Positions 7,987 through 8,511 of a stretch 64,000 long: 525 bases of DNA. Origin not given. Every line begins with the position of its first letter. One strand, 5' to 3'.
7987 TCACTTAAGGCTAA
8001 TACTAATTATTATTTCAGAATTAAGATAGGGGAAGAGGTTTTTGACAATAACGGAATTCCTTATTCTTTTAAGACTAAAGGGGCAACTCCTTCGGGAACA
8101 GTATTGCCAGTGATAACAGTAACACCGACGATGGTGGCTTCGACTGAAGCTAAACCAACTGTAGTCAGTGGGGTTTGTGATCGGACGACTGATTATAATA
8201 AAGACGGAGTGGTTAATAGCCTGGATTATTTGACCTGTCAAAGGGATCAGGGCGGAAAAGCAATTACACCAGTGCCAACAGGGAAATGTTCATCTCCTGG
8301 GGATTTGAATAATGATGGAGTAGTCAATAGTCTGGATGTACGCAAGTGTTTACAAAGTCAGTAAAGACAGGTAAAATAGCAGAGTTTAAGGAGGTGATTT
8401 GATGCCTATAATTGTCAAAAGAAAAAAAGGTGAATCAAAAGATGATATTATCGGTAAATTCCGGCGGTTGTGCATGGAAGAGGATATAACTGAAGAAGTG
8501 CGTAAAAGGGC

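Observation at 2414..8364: Cohesin-dockerin (cellulosome-like) surface module set with an LPKTG-anchored cohesin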

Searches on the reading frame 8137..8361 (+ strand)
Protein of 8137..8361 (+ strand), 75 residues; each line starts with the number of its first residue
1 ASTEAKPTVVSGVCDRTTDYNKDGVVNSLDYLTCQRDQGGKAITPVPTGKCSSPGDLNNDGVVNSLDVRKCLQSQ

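Call 63: search_solved_structures(query=A8, max_evalue=10, show_alignments=1)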
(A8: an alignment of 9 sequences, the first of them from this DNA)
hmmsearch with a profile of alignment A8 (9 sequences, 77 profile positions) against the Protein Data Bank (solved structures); distinct sequences matched with E-value up to 10: 36.
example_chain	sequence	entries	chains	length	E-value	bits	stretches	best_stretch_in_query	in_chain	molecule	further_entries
4fl4_A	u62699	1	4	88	8.2e-06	28.9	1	17-69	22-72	Glycoside hydrolase family 9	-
2y3n_B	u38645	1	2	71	1.4e-05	28.1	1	17-70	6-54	CELLULOSOMAL FAMILY-48 PROCESSIVE GLYCOSIDE HYDROLASE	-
1ohz_B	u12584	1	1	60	0.00015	24.8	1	19-70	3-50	ENDO-1,4-BETA-XYLANASE Y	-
6kg9_A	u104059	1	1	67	0.0004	23.5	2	8-40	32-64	And cellulose-binding endoglucanase family 9 CelL ortholog dockerin domain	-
2ccl_B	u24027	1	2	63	0.00085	22.4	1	19-70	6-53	ENDO-1,4-BETA-XYLANASE Y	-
4cj0_A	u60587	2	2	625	0.001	22.2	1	19-69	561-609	ENDOGLUCANASE D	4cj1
1clc_A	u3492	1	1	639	0.001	22.1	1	19-69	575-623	ENDOGLUCANASE CELD; EC: 3.2.1.4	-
6kgc_B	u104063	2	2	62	0.0017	21.5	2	9-39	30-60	And cellulose-binding endoglucanase family 9 CelL ortholog dockerin domain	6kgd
6kge_D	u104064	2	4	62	0.0018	21.4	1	9-39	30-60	And cellulose-binding endoglucanase family 9 CelL ortholog dockerin domain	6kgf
4dh2_B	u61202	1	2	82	0.0043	20.2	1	19-68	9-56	Dockerin type 1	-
3ul4_B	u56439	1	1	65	0.035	17.2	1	19-69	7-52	Cellulosome enzyme, dockerin type I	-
7ukh_I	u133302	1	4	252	0.046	16.9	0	16-38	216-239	Isoform 2 of Kv channel-interacting protein 2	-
3ox5_A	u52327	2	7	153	0.066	16.4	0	16-39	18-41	Calcium-binding protein 1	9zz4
7w6s_A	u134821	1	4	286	0.072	16.3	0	16-38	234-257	Kv channel-interacting protein 2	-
2lan_A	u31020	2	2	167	0.087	16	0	16-38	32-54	Calcium-binding protein 1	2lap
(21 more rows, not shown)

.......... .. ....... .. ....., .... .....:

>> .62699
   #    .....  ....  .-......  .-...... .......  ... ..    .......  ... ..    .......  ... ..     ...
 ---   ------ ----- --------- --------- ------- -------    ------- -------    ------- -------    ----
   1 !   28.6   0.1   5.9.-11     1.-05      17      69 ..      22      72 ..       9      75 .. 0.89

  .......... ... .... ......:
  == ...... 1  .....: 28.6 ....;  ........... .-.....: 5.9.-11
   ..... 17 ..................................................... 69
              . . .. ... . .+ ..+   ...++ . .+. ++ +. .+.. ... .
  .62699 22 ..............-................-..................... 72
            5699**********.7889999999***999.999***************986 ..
